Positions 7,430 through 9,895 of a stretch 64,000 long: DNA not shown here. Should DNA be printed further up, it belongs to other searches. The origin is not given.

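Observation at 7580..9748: Compact glycyl-radical enzyme (C-x-E eliminase class) with no activating enzyme in 64 kb, embedded among mannan and sulfated-glycan genes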

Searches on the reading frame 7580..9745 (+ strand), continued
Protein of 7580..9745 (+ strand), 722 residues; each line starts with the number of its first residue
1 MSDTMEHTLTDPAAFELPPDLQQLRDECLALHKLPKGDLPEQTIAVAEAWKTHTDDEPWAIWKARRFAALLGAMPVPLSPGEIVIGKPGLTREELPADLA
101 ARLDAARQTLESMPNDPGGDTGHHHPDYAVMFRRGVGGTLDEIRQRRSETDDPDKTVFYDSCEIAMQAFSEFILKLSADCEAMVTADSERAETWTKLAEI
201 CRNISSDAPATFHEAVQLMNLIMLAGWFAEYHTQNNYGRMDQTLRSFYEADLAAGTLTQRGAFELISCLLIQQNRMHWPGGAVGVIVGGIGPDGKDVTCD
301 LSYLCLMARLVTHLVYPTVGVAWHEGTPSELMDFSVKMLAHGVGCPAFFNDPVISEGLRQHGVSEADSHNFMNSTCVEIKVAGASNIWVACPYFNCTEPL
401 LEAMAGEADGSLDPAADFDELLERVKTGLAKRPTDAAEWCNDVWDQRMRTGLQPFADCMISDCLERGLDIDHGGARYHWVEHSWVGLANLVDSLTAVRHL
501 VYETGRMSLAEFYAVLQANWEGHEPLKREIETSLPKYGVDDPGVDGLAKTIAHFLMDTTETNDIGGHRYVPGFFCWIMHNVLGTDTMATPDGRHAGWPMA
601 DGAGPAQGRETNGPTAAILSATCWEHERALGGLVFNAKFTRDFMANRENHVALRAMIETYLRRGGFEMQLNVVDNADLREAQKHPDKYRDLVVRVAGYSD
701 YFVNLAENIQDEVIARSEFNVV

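Call 49: find_homologous_proteins(query=L098:914-1891:+, max_evalue=1e-20)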
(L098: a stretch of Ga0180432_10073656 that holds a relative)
Query L098:914-1891:+ (326 aa): 7926 proteins with E <= 1e-20 among 8000 candidates; the best 120 are listed.
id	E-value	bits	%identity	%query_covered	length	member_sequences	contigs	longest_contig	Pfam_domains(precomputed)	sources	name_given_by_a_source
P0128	2.8e-195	666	92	96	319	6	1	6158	PF04055.28,PF13353.12,PF12837.13,PF00037.33,PF13237.12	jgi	-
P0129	7.1e-178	609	83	97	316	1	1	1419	PF14697.12,PF04055.28,PF13353.12,PF12837.13,PF00037.33,PF12838.13,PF13237.12,PF13187.12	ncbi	-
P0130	5.9e-131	455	64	94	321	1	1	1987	PF04055.28,PF13353.12,PF00037.33,PF12838.13,PF13183.12,PF13187.12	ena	-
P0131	1.4e-130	453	65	92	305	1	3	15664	PF14697.12,PF04055.28,PF12797.13,PF13353.12,PF12837.13,PF00037.33,PF12838.13,PF13237.12,PF13183.12,PF13187.12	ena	-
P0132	3.3e-129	449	63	91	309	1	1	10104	PF04055.28,PF13353.12,PF12837.13,PF00037.33,PF12838.13,PF13237.12,PF13187.12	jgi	-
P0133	1.1e-128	447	60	96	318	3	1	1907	PF04055.28,PF13353.12,PF12837.13,PF00037.33,PF13484.12,PF12838.13,PF13187.12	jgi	-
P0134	1.9e-128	446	62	94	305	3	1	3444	PF04055.28,PF13353.12,PF00037.33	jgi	-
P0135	1.9e-128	446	63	94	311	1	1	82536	PF14697.12,PF04055.28,PF13353.12,PF12837.13,PF00037.33,PF12838.13,PF13237.12,PF13187.12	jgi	-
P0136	2.4e-128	446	63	91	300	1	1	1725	PF04055.28,PF12797.13,PF13353.12,PF12837.13,PF00037.33,PF13183.12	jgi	-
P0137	4.4e-128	445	60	95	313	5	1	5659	PF14697.12,PF04055.28,PF12797.13,PF13353.12,PF12837.13,PF00037.33,PF13484.12,PF12838.13,PF13237.12,PF13187.12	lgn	-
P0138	7.9e-128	444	63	92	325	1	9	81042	PF14697.12,PF04055.28,PF12797.13,PF13353.12,PF12837.13,PF00037.33,PF12838.13,PF13237.12,PF13183.12,PF13187.12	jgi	-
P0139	1.3e-127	444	63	94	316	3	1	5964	PF14697.12,PF04055.28,PF12797.13,PF13353.12,PF12837.13,PF00037.33,PF12838.13,PF13237.12,PF13183.12,PF13187.12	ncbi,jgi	ncbi:MAG: glycyl-radical enzyme activating protein [Planctomycetota bacterium]|jgi:pyruvate formate 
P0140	2.9e-127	442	62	92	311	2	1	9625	PF14697.12,PF04055.28,PF12797.13,PF13353.12,PF12837.13,PF00037.33,PF12838.13,PF13237.12,PF13183.12,PF13187.12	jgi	-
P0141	3.3e-127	442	63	94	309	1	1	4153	PF04055.28,PF13353.12,PF12837.13,PF00037.33,PF13183.12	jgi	-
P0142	3.3e-127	442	64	91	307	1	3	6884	PF04055.28,PF12797.13,PF13353.12,PF12837.13,PF00037.33,PF12838.13,PF13237.12,PF13187.12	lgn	-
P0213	9.1e-121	421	61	93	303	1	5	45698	PF04055.28,PF13353.12,PF12837.13,PF00037.33,PF12838.13,PF13237.12,PF13183.12,PF13187.12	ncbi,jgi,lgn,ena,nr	ncbi:MAG: hypothetical protein A3K19_01530 [Lentisphaerae bacterium RIFOXYB12_FULL_65_16]|nr:MAG: hy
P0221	1.8e-120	420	60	92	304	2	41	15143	PF14697.12,PF04055.28,PF12797.13,PF13353.12,PF12837.13,PF00037.33,PF12838.13,PF13183.12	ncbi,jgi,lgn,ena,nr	ncbi:MAG: hypothetical protein AUJ92_00870 [Armatimonadetes bacterium CG2_30_59_28]|nr:glycyl-radica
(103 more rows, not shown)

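Call 50: find_encoding_contigs(protein=P0135, flank=10000, max_places=2)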
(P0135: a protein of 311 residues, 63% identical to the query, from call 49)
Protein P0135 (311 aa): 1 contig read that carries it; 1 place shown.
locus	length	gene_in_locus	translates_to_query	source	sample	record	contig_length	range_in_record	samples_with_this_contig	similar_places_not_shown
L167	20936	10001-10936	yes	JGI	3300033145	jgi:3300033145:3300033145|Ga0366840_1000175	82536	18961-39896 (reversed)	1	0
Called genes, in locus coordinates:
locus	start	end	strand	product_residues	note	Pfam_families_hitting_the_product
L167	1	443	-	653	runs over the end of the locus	PF05157:MshEN, PF00437:T2SSE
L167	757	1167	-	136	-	-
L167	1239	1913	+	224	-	-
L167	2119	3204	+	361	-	PF01208:URO-D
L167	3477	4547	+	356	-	PF00571:CBS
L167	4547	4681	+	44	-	-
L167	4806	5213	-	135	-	PF12833:HTH_18, PF00165:HTH_AraC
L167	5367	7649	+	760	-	PF02901:PFL-like, PF01228:Gly_radical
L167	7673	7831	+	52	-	-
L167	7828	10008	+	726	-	PF02901:PFL-like, PF01228:Gly_radical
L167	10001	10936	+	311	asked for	PF13353:Fer4_12, PF00037:Fer4 (weak), PF12837:Fer4_6 (weak), PF12838:Fer4_7, PF13187:Fer4_9 (weak), PF13237:Fer4_10 (weak), PF14697:Fer4_21, PF04055:Radical_SAM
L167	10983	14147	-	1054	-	PF08241:Methyltransf_11 (faint), PF13360:PQQ_2, PF13570:Beta-prop_ACSF4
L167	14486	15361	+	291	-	PF01797:Y1_Tnp (weak)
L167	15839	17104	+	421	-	PF00150:Cellulase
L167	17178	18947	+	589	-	PF05448:AXE1, PF00326:Peptidase_S9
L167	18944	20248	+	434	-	PF00884:Sulfatase, PF01663:Phosphodiest, PF16347:SGSH_C, PF14707:Sulfatase_C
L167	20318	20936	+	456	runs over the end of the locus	PF00884:Sulfatase, PF01663:Phosphodiest (faint), PF16347:SGSH_C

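Call 51: find_encoding_contigs(protein=P0213, flank=10000, max_places=2)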
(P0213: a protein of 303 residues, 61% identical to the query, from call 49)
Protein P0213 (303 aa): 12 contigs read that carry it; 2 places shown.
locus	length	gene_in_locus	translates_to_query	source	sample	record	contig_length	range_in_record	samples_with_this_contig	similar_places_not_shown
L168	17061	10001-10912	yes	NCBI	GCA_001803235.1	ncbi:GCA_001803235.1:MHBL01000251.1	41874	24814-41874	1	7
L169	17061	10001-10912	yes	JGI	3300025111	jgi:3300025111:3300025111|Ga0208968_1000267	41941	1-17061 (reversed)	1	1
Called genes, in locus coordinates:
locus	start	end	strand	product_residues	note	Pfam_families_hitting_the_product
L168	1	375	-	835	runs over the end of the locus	PF13491:FtsK_4TM, PF17854:FtsK_alpha, PF01580:FtsK_SpoIIIE, PF09397:FtsK_gamma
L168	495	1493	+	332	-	-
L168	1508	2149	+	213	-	PF02581:TMP-TENI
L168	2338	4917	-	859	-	PF07549:Sec_GG (faint), PF21760:SecD_1st, PF22599:SecDF_P1_head, PF02355:SecD_SecF_C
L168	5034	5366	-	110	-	PF02699:YajC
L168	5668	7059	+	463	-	PF00072:Response_reg, PF23198:PDE8A_N (weak), PF00004:AAA (faint), PF00158:Sigma54_activat, PF14532:Sigma54_activ_2, PF07728:AAA_5 (weak), PF25601:AAA_lid_14, PF02954:HTH_8 (weak), +1 more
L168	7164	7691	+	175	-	-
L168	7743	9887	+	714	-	PF03449:GreA_GreB_N, PF01272:GreA_GreB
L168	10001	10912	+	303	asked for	PF13353:Fer4_12 (faint), PF04055:Radical_SAM, PF00037:Fer4 (weak), PF12837:Fer4_6 (faint), PF13237:Fer4_10, PF12838:Fer4_7 (weak), PF13183:Fer4_8 (faint), PF13187:Fer4_9 (weak)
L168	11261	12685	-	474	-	PF01225:Mur_ligase (weak), PF08245:Mur_ligase_M, PF02875:Mur_ligase_C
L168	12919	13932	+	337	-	PF01408:GFO_IDH_MocA, PF03447:NAD_binding_3, PF22725:GFO_IDH_MocA_C3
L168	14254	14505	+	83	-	PF04014:MazE_antitoxin (weak), PF15937:PrlF_antitoxin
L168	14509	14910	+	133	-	PF01850:PIN, PF13470:PIN_3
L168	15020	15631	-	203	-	-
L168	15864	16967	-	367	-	PF01408:GFO_IDH_MocA, PF21252:Glyco_hydro_109_C, PF02894:GFO_IDH_MocA_C (faint), PF22725:GFO_IDH_MocA_C3 (weak)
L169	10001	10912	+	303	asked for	PF13353:Fer4_12 (faint), PF04055:Radical_SAM, PF00037:Fer4 (weak), PF12837:Fer4_6 (faint), PF13237:Fer4_10, PF12838:Fer4_7 (weak), PF13183:Fer4_8 (faint), PF13187:Fer4_9 (weak)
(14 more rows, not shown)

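Call 52: find_encoding_contigs(protein=P0221, flank=10000, max_places=2)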
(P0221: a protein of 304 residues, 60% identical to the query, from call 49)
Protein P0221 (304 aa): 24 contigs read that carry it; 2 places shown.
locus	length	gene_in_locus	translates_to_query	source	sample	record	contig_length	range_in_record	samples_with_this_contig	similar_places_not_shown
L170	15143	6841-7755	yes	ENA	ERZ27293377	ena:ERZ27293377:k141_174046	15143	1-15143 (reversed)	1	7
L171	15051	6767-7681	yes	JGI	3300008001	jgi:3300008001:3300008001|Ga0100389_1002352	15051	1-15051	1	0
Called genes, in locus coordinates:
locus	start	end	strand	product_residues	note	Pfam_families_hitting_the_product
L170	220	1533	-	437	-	-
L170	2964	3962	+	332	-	PF01261:AP_endonuc_2, PF03786:UxuA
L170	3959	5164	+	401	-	PF01208:URO-D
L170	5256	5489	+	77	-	PF07963:N_methyl, PF07596:SBP_bac_10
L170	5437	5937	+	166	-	-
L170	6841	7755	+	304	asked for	PF13353:Fer4_12, PF04055:Radical_SAM, PF12797:Fer4_2 (faint), PF00037:Fer4 (faint), PF12837:Fer4_6 (weak), PF12838:Fer4_7 (faint), PF13183:Fer4_8 (faint), PF14697:Fer4_21 (weak)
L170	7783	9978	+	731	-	PF02901:PFL-like, PF01228:Gly_radical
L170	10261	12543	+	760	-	-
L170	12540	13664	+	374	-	PF00730:HhH-GPD, PF00633:HHH (weak), PF00293:NUDIX, PF14815:NUDIX_4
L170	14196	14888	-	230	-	PF06114:Peptidase_M78 (faint)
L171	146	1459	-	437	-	-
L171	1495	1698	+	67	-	-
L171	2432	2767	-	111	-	-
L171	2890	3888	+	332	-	PF01261:AP_endonuc_2, PF03786:UxuA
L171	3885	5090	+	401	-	PF01208:URO-D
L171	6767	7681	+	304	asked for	PF13353:Fer4_12, PF04055:Radical_SAM, PF12797:Fer4_2 (faint), PF00037:Fer4 (faint), PF12837:Fer4_6 (weak), PF12838:Fer4_7 (faint), PF13183:Fer4_8 (faint), PF14697:Fer4_21 (weak)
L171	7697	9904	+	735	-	PF02901:PFL-like, PF01228:Gly_radical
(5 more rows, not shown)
